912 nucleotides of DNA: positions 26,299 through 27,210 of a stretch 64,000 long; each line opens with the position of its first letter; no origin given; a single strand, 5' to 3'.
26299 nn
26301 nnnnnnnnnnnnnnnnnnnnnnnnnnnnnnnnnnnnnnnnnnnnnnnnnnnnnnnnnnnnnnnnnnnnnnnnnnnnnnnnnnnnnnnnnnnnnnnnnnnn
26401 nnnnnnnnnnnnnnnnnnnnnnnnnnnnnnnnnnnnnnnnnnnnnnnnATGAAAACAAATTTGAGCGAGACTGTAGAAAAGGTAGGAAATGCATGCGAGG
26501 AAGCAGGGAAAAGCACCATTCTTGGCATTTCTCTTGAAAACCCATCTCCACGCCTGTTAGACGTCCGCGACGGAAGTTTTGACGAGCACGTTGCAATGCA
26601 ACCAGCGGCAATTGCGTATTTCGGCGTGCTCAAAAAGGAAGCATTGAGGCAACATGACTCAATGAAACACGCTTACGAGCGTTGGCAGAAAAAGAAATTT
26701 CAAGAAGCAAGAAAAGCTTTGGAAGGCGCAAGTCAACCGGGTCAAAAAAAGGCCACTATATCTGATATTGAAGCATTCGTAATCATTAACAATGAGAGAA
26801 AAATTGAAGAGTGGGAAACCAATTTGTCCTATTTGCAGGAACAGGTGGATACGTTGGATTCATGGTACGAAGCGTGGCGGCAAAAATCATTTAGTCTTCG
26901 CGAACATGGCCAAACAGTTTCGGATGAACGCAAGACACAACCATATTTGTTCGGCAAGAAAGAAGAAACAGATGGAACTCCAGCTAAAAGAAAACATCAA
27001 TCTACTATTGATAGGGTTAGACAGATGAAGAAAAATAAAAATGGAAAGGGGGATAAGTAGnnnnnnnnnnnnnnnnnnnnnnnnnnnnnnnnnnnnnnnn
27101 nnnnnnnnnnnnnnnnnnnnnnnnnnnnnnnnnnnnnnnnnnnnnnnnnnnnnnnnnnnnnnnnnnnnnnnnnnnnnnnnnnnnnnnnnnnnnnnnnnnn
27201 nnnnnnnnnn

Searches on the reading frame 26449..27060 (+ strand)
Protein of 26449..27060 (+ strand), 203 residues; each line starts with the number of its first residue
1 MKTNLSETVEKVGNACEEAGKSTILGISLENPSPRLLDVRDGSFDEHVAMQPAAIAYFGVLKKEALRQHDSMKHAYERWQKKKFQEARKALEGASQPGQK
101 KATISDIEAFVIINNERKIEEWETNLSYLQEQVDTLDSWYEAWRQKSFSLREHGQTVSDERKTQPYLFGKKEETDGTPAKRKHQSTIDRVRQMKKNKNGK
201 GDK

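Call 39: search_protein_families(library=phrogs, proteins=[window:26449-27060:+], max_evalue=0.001)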
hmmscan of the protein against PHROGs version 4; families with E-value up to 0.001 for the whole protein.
window:26449-27060:+ (203 aa): 1 family
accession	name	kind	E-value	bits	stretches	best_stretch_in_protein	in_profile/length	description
phrog_1069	-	unknown function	1.6e-05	25.3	1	37-165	287-409/425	-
